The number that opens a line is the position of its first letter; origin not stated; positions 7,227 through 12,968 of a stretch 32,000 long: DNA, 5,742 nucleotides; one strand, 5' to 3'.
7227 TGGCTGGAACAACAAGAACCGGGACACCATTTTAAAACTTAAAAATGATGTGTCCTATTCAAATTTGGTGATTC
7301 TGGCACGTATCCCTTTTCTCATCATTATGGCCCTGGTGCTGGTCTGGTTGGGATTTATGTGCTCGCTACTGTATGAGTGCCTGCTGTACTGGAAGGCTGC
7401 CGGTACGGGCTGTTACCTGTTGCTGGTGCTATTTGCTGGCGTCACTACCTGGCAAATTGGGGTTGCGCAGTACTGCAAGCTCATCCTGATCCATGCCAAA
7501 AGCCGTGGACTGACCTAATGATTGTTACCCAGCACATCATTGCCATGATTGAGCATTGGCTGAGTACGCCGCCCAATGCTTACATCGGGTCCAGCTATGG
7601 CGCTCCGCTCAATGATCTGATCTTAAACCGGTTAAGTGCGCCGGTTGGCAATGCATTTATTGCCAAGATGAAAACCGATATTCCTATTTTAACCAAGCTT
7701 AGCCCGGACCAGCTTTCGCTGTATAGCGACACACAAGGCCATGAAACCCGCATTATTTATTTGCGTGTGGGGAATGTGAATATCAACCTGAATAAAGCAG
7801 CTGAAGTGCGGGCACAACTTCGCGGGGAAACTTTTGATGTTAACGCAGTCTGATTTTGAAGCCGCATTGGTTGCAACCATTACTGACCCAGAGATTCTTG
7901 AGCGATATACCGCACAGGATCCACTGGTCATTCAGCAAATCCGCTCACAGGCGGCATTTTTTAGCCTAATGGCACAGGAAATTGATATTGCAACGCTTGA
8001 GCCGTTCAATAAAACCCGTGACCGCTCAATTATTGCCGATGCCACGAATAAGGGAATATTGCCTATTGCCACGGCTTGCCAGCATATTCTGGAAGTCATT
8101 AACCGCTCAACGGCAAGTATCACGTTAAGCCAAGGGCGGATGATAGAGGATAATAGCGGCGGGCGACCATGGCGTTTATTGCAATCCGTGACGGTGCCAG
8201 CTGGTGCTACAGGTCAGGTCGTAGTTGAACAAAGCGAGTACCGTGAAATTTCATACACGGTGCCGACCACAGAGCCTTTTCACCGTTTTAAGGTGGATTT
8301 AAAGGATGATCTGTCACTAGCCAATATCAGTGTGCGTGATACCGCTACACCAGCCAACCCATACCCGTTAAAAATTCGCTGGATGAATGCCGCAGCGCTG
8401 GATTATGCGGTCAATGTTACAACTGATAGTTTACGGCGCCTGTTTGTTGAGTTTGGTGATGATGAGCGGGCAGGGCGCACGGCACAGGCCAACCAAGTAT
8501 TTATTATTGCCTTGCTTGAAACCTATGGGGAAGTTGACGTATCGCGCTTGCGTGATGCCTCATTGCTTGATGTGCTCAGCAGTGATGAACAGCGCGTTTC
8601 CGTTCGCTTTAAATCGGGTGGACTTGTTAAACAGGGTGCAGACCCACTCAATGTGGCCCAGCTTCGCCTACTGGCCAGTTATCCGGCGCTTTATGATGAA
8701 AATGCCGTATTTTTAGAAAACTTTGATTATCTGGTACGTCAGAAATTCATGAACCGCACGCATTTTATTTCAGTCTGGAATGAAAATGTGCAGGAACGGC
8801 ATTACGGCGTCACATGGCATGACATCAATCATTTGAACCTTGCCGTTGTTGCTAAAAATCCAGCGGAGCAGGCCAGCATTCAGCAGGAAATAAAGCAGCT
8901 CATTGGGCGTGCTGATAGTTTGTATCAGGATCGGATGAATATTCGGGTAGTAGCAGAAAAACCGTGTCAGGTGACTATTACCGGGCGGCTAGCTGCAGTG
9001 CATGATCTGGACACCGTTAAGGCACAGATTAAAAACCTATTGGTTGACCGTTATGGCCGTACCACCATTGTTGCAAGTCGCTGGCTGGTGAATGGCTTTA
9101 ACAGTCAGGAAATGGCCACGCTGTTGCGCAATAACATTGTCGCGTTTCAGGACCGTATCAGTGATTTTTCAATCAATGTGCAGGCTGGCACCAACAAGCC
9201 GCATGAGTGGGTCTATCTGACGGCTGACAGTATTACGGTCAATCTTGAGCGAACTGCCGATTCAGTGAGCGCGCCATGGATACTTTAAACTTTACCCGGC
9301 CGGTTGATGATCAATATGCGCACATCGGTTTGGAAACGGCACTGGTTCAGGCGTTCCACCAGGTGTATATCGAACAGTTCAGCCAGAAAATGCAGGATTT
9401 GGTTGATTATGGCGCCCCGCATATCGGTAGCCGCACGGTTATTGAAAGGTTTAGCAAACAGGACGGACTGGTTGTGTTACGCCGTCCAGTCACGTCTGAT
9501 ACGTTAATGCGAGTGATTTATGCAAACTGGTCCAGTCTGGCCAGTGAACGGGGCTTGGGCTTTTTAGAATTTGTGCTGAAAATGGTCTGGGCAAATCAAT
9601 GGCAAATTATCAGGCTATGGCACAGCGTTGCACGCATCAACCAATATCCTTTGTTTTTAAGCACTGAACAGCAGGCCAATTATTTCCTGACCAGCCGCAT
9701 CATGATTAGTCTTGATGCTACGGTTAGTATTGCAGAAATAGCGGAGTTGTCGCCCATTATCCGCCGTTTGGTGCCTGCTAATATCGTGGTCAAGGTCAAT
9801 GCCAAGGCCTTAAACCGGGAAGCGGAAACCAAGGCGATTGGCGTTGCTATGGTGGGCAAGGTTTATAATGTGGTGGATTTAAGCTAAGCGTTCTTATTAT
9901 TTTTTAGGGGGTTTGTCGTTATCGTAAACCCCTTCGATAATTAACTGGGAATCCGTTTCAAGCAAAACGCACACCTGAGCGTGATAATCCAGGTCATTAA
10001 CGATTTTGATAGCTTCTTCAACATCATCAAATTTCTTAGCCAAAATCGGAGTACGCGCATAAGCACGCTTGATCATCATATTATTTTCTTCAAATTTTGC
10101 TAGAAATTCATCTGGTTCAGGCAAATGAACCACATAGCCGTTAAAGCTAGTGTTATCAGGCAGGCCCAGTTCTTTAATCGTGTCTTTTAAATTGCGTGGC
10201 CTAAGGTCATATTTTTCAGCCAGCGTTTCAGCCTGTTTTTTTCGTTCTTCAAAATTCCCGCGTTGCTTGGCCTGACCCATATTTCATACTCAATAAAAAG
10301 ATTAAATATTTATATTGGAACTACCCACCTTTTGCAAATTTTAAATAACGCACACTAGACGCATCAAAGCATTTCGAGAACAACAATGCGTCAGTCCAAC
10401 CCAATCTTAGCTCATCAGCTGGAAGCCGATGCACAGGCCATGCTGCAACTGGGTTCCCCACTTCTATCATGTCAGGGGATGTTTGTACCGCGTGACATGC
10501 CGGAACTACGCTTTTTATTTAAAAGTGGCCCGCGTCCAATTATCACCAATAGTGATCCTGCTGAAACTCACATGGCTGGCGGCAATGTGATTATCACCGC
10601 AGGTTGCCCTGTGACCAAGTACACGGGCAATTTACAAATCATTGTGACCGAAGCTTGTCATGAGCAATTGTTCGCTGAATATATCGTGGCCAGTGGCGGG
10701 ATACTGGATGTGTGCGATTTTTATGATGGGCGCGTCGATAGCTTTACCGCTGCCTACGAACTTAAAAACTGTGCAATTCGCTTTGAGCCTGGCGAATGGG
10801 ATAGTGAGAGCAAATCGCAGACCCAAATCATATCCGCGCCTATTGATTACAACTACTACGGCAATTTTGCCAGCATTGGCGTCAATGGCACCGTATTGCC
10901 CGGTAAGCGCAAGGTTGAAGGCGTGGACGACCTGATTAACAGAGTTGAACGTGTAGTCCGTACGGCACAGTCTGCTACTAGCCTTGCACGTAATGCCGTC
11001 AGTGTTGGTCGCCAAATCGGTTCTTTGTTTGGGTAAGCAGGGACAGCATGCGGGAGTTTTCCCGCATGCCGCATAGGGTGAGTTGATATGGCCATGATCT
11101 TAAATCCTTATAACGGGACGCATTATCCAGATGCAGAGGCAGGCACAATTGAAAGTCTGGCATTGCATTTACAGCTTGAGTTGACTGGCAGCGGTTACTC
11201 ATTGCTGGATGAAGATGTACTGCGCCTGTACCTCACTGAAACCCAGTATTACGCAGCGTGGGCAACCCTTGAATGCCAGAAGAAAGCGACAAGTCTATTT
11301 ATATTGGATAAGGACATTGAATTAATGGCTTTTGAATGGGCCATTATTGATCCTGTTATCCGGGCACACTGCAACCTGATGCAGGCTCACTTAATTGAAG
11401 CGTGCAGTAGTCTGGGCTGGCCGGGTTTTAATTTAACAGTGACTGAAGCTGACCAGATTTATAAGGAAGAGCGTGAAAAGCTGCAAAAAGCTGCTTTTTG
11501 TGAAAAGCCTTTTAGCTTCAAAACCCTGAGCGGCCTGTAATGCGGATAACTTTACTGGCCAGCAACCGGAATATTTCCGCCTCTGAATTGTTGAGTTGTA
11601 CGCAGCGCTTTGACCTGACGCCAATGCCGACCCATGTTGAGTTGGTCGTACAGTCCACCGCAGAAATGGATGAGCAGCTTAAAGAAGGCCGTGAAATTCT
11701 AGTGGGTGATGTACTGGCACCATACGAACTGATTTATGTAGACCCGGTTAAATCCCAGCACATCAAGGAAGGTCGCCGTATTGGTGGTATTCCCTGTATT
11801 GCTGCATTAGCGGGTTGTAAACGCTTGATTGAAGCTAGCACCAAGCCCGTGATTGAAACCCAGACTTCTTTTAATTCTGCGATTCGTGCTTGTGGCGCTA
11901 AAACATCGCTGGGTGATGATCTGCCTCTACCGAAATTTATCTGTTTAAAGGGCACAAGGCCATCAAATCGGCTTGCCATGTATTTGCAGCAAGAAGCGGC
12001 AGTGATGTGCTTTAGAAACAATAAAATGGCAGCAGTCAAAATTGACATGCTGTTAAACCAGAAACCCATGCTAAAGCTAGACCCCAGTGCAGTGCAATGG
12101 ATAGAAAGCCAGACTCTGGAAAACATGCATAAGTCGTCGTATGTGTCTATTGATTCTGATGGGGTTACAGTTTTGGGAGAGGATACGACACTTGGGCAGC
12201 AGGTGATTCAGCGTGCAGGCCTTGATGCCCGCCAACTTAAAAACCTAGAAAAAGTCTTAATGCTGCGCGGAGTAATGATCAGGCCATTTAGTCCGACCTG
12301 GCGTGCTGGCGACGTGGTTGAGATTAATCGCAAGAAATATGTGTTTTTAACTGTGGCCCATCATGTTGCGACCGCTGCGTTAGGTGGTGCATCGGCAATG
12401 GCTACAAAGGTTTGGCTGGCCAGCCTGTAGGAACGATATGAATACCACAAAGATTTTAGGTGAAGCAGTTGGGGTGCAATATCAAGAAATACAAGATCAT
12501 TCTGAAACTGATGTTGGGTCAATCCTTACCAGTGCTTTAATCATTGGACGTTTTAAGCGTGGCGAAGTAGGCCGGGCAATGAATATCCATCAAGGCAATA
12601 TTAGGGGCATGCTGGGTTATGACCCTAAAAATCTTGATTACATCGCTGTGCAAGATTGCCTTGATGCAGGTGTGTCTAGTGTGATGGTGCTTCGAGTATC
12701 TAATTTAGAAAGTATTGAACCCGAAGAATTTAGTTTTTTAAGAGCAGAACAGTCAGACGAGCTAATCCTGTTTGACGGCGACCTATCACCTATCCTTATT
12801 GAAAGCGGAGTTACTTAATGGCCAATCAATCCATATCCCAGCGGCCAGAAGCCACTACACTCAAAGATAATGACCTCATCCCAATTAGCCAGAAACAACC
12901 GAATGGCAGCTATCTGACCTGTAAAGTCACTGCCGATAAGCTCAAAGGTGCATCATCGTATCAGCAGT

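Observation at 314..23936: Ten copies of the tetrapeptide F-D-S-[I/V], confined to four head-associated proteins: candidate prohead-protease / capsid-targeting code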

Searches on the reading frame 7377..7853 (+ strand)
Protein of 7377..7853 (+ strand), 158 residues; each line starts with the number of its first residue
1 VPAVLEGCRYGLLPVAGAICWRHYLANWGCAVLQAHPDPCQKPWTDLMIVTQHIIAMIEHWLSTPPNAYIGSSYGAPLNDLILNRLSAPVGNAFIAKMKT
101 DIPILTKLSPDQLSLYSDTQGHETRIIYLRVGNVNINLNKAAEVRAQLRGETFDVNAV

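Call 10: search_protein_families(library=phrogs, proteins=[window:7377-7853:+])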
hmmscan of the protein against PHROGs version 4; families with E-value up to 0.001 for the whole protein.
window:7377-7853:+ (158 aa): 1 family
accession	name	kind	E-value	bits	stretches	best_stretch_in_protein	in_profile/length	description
phrog_4683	-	unknown function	2.2e-40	138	1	47-157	3-113/114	-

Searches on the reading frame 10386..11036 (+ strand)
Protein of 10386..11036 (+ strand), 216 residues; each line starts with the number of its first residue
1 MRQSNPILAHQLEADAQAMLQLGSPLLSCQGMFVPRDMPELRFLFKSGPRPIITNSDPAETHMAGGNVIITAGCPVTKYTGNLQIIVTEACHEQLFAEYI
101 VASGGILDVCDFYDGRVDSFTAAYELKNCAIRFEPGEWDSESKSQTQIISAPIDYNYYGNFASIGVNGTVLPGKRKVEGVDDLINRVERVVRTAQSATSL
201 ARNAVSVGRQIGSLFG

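Call 10: search_protein_families(library=phrogs, proteins=[window:10386-11036:+])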
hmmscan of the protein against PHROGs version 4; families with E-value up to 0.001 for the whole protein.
window:10386-11036:+ (216 aa): 1 family
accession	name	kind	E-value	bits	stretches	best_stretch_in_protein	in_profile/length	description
phrog_1120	-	tail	1.6e-44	152.4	1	1-164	2-169/170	tail tube protein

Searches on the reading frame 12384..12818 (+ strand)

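Call 10: search_protein_families(library=phrogs, proteins=[window:12384-12818:+])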
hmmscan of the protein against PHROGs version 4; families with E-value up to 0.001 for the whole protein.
window:12384-12818:+ (144 aa): 4 families
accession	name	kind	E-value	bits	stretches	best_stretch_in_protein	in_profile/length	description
phrog_5283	-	unknown function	1.8e-39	137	1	19-107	1-89/516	-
phrog_14345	-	unknown function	2.9e-31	110.4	1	19-107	2-89/332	-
phrog_24956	-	unknown function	7.6e-19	69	1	20-110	3-92/279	-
phrog_1036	-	tail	1.6e-05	25.2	1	22-99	6-89/531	tail sheath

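Call 71: search_protein_families(library=pfam, proteins=[window:12384-12818:+], max_evalue=0.01)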
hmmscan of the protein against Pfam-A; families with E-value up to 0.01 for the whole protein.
window:12384-12818:+ (144 aa): 0 families
